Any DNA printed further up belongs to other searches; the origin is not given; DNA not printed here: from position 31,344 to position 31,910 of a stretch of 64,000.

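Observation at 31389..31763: Unknown 89-aa gene behind a near-copy of the lexA promoter plus a second SOS box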

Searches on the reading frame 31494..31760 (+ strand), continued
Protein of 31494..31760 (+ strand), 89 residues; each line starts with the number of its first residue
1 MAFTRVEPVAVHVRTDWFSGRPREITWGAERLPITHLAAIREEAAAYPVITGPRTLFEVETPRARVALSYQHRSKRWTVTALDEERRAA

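Call 41: search_protein_families(library=pfam, proteins=[P0176, P0184, P0185, P0192, P0237, P0244, P0208, P0162, P0172, P0174], max_evalue=0.5)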
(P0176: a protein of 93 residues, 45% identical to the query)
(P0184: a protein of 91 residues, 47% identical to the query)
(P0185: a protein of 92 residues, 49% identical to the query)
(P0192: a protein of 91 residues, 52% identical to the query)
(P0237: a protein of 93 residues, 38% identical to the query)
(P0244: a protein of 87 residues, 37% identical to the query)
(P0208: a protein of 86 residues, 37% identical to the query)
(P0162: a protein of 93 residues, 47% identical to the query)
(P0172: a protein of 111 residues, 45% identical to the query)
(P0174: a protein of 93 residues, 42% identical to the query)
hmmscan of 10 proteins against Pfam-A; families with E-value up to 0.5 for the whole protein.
P0176 (93 aa): 0 families

P0184 (91 aa): 0 families

P0185 (92 aa): 1 family
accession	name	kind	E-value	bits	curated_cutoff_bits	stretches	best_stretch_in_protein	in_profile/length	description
PF25793.1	WH_2nd_NFRKB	-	0.14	12.7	27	1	20-54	46-80/139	NFRKB second winged helix domain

P0192 (91 aa): 0 families

P0237 (93 aa): 2 families
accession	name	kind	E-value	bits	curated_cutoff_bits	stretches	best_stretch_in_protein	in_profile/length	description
PF14810.12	TGT_C2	-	0.0085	16.7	25.3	1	11-34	24-47/72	Patch-forming domain C2 of tRNA-guanine transglycosylase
PF13360.13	PQQ_2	-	0.069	13.2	27.6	1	5-85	123-200/233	Outer membrane protein assembly factor BamB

P0244 (87 aa): 0 families

P0208 (86 aa): 1 family
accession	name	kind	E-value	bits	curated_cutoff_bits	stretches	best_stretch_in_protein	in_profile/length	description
PF02395.22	Peptidase_S6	-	0.0063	16.5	23.3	1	39-84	197-242/260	Immunoglobulin A1 protease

P0162 (93 aa): 0 families

P0172 (111 aa): 0 families

P0174 (93 aa): 0 families

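Call 43: search_protein_families(library=pfam, proteins=[P0137, P0145, P0147, P0150, P0152, P0156, P0157, P0169, P0170, P0171], max_evalue=0.5)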
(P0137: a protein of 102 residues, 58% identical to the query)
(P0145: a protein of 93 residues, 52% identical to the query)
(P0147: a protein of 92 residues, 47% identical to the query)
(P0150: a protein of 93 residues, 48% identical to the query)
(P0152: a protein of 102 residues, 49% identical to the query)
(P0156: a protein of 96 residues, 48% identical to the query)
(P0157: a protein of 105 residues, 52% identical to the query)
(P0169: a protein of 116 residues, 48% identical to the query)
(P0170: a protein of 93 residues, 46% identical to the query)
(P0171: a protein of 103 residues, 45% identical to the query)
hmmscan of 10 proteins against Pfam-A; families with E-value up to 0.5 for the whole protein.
P0137 (102 aa): 2 families
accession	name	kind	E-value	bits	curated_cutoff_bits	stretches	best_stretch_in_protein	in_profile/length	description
PF20114.4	DUF6504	-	0.14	12.9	24.2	0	18-61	23-72/103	Domain of unknown function (DUF6504)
PF22479.2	Pam3_gp18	-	0.3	12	24.2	1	48-84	5-44/101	Cyanophage baseplate Pam3 plug gp18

P0145 (93 aa): 0 families

P0147 (92 aa): 1 family
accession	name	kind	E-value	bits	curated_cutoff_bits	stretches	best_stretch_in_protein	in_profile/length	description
PF15331.11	TP53IP5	-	0.22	12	27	1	3-38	167-202/217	Cellular tumour antigen p53-inducible 5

P0150 (93 aa): 0 families

P0152 (102 aa): 1 family
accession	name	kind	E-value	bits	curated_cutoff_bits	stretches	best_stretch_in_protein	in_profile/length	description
PF20114.4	DUF6504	-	0.052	14.2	24.2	1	20-73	25-85/103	Domain of unknown function (DUF6504)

P0156 (96 aa): 0 families

P0157 (105 aa): 0 families

P0169 (116 aa): 0 families

P0170 (93 aa): 0 families

P0171 (103 aa): 1 family
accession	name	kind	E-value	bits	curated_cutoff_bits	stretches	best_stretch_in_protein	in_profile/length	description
PF25155.1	NTF2_YvbJ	-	0.17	13.1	25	1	31-83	71-123/123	YvbJ NTF2-like domain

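Call 45: search_solved_structures(query=A2, max_evalue=10, show_alignments=2)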
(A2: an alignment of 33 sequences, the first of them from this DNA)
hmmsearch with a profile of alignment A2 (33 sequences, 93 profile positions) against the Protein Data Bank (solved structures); distinct sequences matched with E-value up to 10: 1.
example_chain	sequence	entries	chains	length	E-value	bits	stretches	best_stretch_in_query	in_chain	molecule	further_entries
9qzd_A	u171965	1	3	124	0.25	14.4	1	24-50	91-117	dNTH0-H1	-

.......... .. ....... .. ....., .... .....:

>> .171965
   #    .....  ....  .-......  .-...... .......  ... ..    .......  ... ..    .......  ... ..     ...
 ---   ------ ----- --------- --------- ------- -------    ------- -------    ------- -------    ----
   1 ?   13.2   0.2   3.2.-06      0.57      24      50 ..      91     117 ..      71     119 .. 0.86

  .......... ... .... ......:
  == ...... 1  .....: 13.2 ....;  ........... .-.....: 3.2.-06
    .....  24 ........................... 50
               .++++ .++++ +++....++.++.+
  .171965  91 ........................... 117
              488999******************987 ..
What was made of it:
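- On ImuB-C superfamily (stand-alone form): Profile search against PDB sequences found nothing (call 45).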

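Call 47: search_dna_similar(query=L001:4568-5896:+, collection=plasmids, mode=protein, max_evalue=0.001, max_rows=40, rows=best)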
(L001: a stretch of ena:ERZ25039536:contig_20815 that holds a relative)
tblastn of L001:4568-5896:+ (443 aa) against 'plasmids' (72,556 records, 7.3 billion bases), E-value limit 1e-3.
The search stops at 5000 records and this limit was reached: more records match than are counted here, and every count below describes the 5000 best-scoring records only.
Records with a match: at least 5000; places in all: 5670; records where one place covers at least 80% of the query: 1118.
Best place of each record, by identity: <60% 5000.
By first word of the organism name: Klebsiella 1268; Enterococcus 886; Escherichia 514; Bacillus 452; Lactiplantibacillus 157; Listeria 138; Lactococcus 136; Rhizobium 128; Streptomyces 116; Salmonella 94; and 193 more.
By predicted mobility (MOB-suite, as given by PLSDB): conjugative 2098; non-mobilizable 1547; mobilizable 1355.
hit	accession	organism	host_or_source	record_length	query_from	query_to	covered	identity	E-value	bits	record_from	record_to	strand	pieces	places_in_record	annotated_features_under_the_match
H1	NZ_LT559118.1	Nonomuraea gerenzanensis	-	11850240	13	393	86%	47.5%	9e-84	288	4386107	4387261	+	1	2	none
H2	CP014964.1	Geobacter anodireducens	-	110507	11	392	86%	43.1%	2e-64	273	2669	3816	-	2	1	none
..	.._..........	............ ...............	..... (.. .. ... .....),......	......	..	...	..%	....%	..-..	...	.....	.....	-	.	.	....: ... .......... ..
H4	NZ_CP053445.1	Rhizobium brockwellii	Trifolium repens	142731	4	417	93%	37.8%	9e-55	203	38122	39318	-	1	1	dinB: DNA polymerase IV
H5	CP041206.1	Rhizobium sp. NIBRBAC000502774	Genome assembly,Coal mine soil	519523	3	416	93%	37.0%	1e-53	200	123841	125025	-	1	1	dinB: DNA polymerase IV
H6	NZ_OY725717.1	Collinsella aerofaciens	-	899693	16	387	84%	41.1%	9e-53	197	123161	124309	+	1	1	dinB: DNA polymerase IV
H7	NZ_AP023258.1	Mesorhizobium sp. L-2-11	Lotus japonicus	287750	12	383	84%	40.8%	5e-56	207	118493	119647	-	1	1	dinB: DNA polymerase IV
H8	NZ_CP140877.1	Rhizobium beringeri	Trifolium pratense,whole organism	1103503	11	410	90%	37.8%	2e-54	202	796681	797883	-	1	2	record has no annotation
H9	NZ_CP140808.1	Rhizobium beringeri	Trifolium pratense,whole organism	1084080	11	410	90%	37.8%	2e-54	202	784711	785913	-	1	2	record has no annotation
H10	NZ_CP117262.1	Rhizobium tumorigenes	Rubus sp.,pure bacterial culture,Aerial ...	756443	10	415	92%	37.0%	1e-53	200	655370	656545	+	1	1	dinB: DNA polymerase IV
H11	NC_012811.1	Methylorubrum extorquens AM1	-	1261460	11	353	77%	43.6%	1e-59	218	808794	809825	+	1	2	none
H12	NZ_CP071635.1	Rhizobium sp. NZLR1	lentil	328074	11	416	92%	36.8%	3e-55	205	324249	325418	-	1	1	dinB: DNA polymerase IV | cold-shock protein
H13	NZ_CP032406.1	Rhizobium rosettiformans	Isolation,ex cyanobacteria field sample ...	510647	8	395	88%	38.5%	1e-56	209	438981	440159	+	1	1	dinB: DNA polymerase IV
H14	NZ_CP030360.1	Salinibacter ruber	-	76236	2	355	80%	41.9%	6e-61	221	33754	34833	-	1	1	dinB: DNA polymerase IV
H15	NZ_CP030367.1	Salinibacter ruber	-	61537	5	355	79%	42.7%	3e-52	232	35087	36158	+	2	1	dinB: DNA polymerase IV | hypothetical protein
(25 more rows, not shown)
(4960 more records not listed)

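Call 48: fold_search(model_id=the predicted structure, library=viral)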
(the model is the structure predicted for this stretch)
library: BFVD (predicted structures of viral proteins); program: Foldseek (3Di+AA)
matches with E <= 10: 679; with E <= 0.001: 0
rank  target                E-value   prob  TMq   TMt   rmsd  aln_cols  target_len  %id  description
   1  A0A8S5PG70            3.1e-02  1.00  0.57  0.51   3.4        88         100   15  Uncharacterized protein [Siphoviridae sp. cthL03]
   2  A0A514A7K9            1.5e-01  0.33  0.30  0.16  10.7       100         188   10  (no name in the UniProt tables at hand)
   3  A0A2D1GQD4            2.0e-01  0.35  0.31  0.29  11.9        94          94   12  (no name in the UniProt tables at hand)
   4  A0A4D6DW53            2.1e-01  0.69  0.37  0.22  12.3        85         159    9  Uncharacterized protein [Edwardsiella phage pEt-SU]
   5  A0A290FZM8            3.1e-01  0.54  0.36  0.31   6.8        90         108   16  (no name in the UniProt tables at hand)
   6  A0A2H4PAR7            3.6e-01  0.75  0.34  0.03   3.6        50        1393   16  (no name in the UniProt tables at hand)
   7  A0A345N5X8            3.6e-01  0.44  0.38  0.34   9.2        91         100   12  (no name in the UniProt tables at hand)
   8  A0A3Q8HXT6            3.8e-01  0.18  0.30  0.20  12.9        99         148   13  (no name in the UniProt tables at hand)
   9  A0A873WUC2            4.4e-01  0.63  0.39  0.20  10.3        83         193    8  (no name in the UniProt tables at hand)
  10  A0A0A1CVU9            4.4e-01  0.41  0.35  0.36   9.2        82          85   11  Uncharacterized protein [Vaccinia virus]
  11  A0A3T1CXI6            4.7e-01  0.15  0.25  0.13  14.5        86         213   10  F-box domain-containing protein [Acanthamoeba castellanii medusavirus J1]
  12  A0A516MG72            4.7e-01  0.13  0.23  0.25  13.2        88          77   12  (no name in the UniProt tables at hand)
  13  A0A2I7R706            4.9e-01  0.20  0.27  0.30  10.2        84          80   18  (no name in the UniProt tables at hand)
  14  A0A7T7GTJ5            5.5e-01  0.20  0.23  0.20  10.7        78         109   17  (no name in the UniProt tables at hand)
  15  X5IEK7                5.8e-01  0.25  0.31  0.16   9.0        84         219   14  Structural protein [Pseudomonas phage KPP25]
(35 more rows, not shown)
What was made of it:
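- Tried and rejected: Against BFVD the best hit was one uncharacterised phage protein at E 0.03 (call 48).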

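Call 49: find_homologous_proteins(query=P0224, max_evalue=0.001)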
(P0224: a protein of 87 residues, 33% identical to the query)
Query P0224 (87 aa): 267 proteins with E <= 0.001 among 267 candidates; the best 120 are listed.
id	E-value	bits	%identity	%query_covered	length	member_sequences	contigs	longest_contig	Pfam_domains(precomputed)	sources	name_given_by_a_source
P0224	2.7e-50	186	100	100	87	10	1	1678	-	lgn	-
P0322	7.5e-49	181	97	100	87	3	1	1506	-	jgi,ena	-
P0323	5.6e-44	165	89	100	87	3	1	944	-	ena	-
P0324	6.8e-44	165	89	100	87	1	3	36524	-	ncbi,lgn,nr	ncbi:MAG: hypothetical protein M3406_15685 [Chloroflexota bacterium]|nr:hypothetical protein [Chloro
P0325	1.2e-43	164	90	100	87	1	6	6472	-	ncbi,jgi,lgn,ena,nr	ncbi:MAG: hypothetical protein H0W17_00510 [Chloroflexi bacterium]|nr:hypothetical protein [Chlorofl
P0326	2.1e-43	164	89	100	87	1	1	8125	-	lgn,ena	-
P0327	2.8e-43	163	89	100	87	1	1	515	-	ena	-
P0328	6.2e-43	162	89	100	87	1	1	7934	-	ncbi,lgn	-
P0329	2.9e-42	160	86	100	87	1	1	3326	-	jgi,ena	-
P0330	4.5e-42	159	86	100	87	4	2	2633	-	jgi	jgi:hypothetical protein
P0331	1.6e-41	158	87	100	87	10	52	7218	-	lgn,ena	-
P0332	2.1e-41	157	85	100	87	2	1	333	-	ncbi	-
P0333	2.3e-41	157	83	100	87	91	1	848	-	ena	-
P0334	4.4e-41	156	83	100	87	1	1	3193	-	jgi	-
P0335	9.9e-41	155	83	100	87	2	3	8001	-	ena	-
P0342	9.5e-40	152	80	100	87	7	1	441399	-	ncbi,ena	-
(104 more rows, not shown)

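Call 50: find_encoding_contigs(protein=P0342, flank=8000, max_places=2)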
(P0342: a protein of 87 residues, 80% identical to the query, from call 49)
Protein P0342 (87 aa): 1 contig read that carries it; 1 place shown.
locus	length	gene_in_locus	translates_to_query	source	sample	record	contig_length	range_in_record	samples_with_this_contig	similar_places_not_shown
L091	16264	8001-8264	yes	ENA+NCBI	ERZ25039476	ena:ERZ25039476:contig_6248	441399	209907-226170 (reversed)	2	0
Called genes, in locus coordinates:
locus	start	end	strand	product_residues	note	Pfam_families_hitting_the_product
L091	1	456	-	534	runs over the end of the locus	PF04122:CW_binding_2, PF02557:VanY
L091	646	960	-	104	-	PF13451:zf_Tbcl, PF23477:zf_Tbcl_2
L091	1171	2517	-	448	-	PF00772:DnaB, PF03796:DnaB_C, PF13481:AAA_25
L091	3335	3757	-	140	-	PF12680:SnoaL_2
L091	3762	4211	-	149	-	PF01281:Ribosomal_L9_N, PF03948:Ribosomal_L9_C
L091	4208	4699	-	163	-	PF06803:DUF1232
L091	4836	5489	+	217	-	PF01726:LexA_DNA_bind, PF09339:HTH_IclR (faint), PF00717:Peptidase_S24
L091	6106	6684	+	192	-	PF06224:AlkZ-like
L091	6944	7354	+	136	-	PF00817:IMS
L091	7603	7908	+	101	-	-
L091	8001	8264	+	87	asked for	-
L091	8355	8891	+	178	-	PF04961:FTCD_C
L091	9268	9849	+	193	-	PF02882:THF_DHG_CYH_C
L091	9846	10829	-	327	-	PF13379:NMT1_2, PF09084:NMT1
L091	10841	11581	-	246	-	PF00528:BPD_transp_1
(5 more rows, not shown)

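Call 52: search_protein_families(library=phrogs, proteins=[window:31494-31760:+, P0224, P0200, P0186, P0152, P0185], max_evalue=1)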
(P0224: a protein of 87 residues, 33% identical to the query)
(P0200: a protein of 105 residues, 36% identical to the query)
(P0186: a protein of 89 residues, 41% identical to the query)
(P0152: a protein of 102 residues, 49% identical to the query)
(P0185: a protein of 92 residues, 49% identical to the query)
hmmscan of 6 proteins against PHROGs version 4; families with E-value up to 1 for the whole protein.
seq(89 aa): 0 families

P0224 (87 aa): 0 families

P0200 (105 aa): 0 families

P0186 (89 aa): 0 families

P0152 (102 aa): 0 families

P0185 (92 aa): 0 families

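Call 53: search_dna_similar(query=L001:4568-5896:+, collection=phages, mode=protein, max_evalue=0.00001, max_rows=40)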
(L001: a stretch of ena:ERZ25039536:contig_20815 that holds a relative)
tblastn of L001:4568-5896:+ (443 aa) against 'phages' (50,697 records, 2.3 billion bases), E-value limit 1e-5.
Records with a match: 128; places in all: 129; records where one place covers at least 80% of the query: 28.
Best place of each record, by identity: <60% 128.
By first word of the organism name: Bacteriophage 26; Bacillus 25; Streptococcus 23; Listeria 15; Acinetobacter 8; Staphylococcus 4; phage 4; Enterococcus 3; Salmonella 3; Evtepia 2; and 13 more.
By host as written in the record: - 36; Listeria monocytogenes 15; Bacillus subtilis BEST7003 9; Streptococcus suis 6; Bacillus subtilis subsp. subtilis str. 168 5; Bacillus subtilis 5; Staphylococcus aureus 4; Enterococcus faecalis 3; and 37 more.
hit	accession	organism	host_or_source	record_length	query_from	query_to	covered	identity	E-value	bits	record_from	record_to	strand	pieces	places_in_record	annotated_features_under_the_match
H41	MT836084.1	Bacteriophage sp.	human fecal samples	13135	11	386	85%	44.9%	5e-79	272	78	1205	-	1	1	record has no annotation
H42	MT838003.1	Bacteriophage sp.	human fecal samples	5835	12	405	89%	42.6%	3e-68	241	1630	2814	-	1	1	record has no annotation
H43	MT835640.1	Bacteriophage sp.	human fecal samples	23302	13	401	88%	39.5%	2e-56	206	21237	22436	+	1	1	record has no annotation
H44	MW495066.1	Microcystis phage MaAM05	Microcystis sp. SG03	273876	10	352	77%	41.4%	7e-61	220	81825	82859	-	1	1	dinB: DNA polymerase IV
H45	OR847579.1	Listeria phage LM 4-11-1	Listeria monocytogenes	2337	10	348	77%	41.8%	4e-70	241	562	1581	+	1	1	record has no annotation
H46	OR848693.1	Listeria phage LM 4-14-1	Listeria monocytogenes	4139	10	348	77%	41.8%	2e-68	241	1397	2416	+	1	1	record has no annotation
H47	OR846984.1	Listeria phage LM 4-11-1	Listeria monocytogenes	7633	10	348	77%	41.8%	3e-68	241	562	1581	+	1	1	record has no annotation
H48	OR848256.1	Listeria phage LM 4-14-1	Listeria monocytogenes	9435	10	348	77%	41.8%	3e-68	241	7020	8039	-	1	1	record has no annotation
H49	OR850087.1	Staphylococcus phage SA 1298 Kay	Staphylococcus aureus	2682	11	348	76%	41.4%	5e-59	212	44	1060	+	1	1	record has no annotation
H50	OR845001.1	Staphylococcus phage SA 1306 Kay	Staphylococcus aureus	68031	11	348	76%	41.4%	3e-58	212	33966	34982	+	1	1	record has no annotation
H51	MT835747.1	Bacteriophage sp.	human fecal samples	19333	3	357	80%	38.8%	1e-57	210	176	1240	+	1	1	record has no annotation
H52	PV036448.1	phage NatCom_34192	human feces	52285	11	395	87%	35.8%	2e-49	186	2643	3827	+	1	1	DNA polymerase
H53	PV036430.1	phage NatCom_20922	human feces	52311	11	395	87%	35.8%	3e-49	186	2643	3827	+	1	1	DNA polymerase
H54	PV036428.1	phage NatCom_18656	human feces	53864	11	395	87%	35.8%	3e-49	186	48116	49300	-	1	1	DNA polymerase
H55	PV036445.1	Evtepia phage NatCom_42594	Evtepia sp. 900546255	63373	11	395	87%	35.8%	3e-49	186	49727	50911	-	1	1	DNA polymerase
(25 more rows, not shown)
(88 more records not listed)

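Call 57: search_protein_families(library=pfam, proteins=[P0143, P0084], max_evalue=1)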
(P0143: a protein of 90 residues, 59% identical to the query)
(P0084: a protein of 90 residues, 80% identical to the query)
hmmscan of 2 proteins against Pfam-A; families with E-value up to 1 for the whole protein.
P0143 (90 aa): 1 family
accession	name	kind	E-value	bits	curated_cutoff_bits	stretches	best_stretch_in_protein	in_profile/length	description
PF20114.4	DUF6504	-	0.00017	22.3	24.2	1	18-80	24-100/103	Domain of unknown function (DUF6504)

P0084 (90 aa): 0 families
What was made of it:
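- On Pfam PF20114 DUF6504: Best member P0143: 22.3 bits (call 57).
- Closest known: Pfam PF20114. Same: The best is 22.3 bits against a 24.2 cut-off, covering residues 18-80 against profile positions 24-100 of 103 (call 57).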

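Call 58: search_dna_similar(query=P0143, collection=plasmids, mode=protein, max_evalue=10, max_rows=30)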
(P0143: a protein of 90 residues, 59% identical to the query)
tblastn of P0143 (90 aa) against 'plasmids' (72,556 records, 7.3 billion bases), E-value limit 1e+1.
Records with a match: 2; places in all: 2; records where one place covers at least 80% of the query: 0.
Best place of each record, by identity: <60% 2.
By first word of the organism name: Rhizobium 1; Ralstonia 1.
By predicted mobility (MOB-suite, as given by PLSDB): conjugative 1; mobilizable 1.
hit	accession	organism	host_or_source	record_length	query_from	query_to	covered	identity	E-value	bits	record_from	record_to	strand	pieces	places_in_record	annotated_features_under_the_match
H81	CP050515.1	Rhizobium leguminosarum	Trifolium repens,cell culture,root ...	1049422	17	62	51%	42.0%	7e+0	32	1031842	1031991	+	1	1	hypothetical protein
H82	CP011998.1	Ralstonia solanacearum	ginger,cell culture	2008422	53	85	37%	39.4%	5e-1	35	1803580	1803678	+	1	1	potassium-transporting ATPase subunit B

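Call 81: predict_structure(alignment_id=A5)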
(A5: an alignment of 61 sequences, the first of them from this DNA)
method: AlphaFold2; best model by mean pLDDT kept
length: 89 residues; sequences in the alignment: 61
mean_pLDDT: 80.9   pTM: 0.65
mean pLDDT of the five models: 80.9, 80.3, 78.8, 78.3, 77.2
residues with pLDDT >= 90: 21; 70-90: 52; 50-70: 13; < 50: 3
segments of 3 or more residues with pLDDT < 50: 87-89
pLDDT, mean of each block of 10 residues (from residue 1): 78 86 88 90 62 81 89 87 65
secondary structure, 60 per line:
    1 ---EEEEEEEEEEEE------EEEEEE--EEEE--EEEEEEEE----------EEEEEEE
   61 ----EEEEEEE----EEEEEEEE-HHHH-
elements in order: E4-15 E22-27 E30-33 E36-43 E54-60 E65-71 E76-83 H85-88
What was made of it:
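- On ssrA-like C-terminal degron (ClpX C-motif 1): Residues 87-89 have pLDDT below 50 (call 81).
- Residues 87-89 are disordered in the model (call 81).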
